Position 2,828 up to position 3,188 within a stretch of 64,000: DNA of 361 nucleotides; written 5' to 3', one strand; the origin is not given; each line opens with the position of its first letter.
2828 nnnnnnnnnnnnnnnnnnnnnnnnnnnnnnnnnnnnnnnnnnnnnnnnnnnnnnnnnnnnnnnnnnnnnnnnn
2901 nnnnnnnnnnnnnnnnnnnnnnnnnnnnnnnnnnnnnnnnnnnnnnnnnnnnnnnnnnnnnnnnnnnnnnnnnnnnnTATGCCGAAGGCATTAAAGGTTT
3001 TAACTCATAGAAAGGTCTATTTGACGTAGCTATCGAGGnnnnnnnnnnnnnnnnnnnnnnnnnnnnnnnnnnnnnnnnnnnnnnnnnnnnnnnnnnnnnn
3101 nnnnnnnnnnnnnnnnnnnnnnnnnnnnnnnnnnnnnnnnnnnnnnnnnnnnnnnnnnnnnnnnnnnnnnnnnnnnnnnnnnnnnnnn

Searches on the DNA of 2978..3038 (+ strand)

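Call 36: search_dna_similar(query=window:2978-3038:+, collection=ecoli_genomes, mode=near, max_rows=40)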
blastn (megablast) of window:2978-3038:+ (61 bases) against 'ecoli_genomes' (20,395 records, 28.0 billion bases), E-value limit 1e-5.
Records with a match: 4952; places in all: 4953; records where one place covers at least 80% of the query: 4951.
Genomes with a match: 4947 of 5426; with a place that covers at least 80% of the query: 4947. Places per genome that has any: lowest 1, median 1, highest 2. On chromosomes: 4940 places; on plasmids: 13.
Best place of each record, by identity: >=99% 7; 95-99% 4944; 90-95% 1.
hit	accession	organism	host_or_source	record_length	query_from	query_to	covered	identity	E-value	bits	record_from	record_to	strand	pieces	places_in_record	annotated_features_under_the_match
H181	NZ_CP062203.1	Escherichia coli strain K_EC180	swine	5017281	1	61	100%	100.0%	5e-23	113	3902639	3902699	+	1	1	ecpA: common pilus major fimbrillin subunit EcpA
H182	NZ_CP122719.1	Escherichia coli strain ETEC1748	Sus scrofa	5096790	1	61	100%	100.0%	5e-23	113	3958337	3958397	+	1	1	ecpA: common pilus major fimbrillin subunit EcpA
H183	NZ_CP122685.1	Escherichia coli strain ETEC4067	Sus scrofa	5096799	1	61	100%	100.0%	5e-23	113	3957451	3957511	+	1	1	ecpA: common pilus major fimbrillin subunit EcpA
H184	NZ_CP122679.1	Escherichia coli strain ETEC4069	Sus scrofa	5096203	1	61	100%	100.0%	5e-23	113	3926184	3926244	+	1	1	ecpA: common pilus major fimbrillin subunit EcpA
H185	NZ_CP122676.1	Escherichia coli strain ETEC4070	Sus scrofa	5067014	1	61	100%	100.0%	5e-23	113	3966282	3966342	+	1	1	ecpA: common pilus major fimbrillin subunit EcpA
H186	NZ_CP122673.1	Escherichia coli strain ETEC4071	Sus scrofa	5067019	1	61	100%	100.0%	5e-23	113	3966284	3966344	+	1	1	ecpA: common pilus major fimbrillin subunit EcpA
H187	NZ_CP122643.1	Escherichia coli strain ETEC4079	Sus scrofa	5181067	1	61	100%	100.0%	5e-23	113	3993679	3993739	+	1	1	ecpA: common pilus major fimbrillin subunit EcpA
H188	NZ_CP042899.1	Escherichia coli strain CFSAN061763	missing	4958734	1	61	100%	98.4%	2e-21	108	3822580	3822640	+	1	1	ecpA: common pilus major fimbrillin subunit EcpA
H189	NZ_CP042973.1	Escherichia coli strain CFSAN061768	missing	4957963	1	61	100%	98.4%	2e-21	108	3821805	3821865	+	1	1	ecpA: common pilus major fimbrillin subunit EcpA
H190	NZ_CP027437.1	Escherichia coli strain 2012C-4221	missing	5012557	1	61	100%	98.4%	2e-21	108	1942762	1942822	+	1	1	ecpA: common pilus major fimbrillin subunit EcpA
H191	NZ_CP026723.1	Escherichia coli strain 266917_2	Homo sapiens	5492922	1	61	100%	98.4%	2e-21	108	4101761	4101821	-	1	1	ecpA: common pilus major fimbrillin subunit EcpA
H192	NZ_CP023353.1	Escherichia coli strain 746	canine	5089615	1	61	100%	98.4%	2e-21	108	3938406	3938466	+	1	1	ecpA: common pilus major fimbrillin subunit EcpA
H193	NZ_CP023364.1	Escherichia coli strain 144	canine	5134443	1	61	100%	98.4%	2e-21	108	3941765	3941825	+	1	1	ecpA: common pilus major fimbrillin subunit EcpA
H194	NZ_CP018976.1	Escherichia coli strain Ecol_545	Homo sapiens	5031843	1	61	100%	98.4%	2e-21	108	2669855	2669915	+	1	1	ecpA: common pilus major fimbrillin subunit EcpA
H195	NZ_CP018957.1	Escherichia coli strain Ecol_316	Homo sapiens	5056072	1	61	100%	98.4%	2e-21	108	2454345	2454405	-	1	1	ecpA: common pilus major fimbrillin subunit EcpA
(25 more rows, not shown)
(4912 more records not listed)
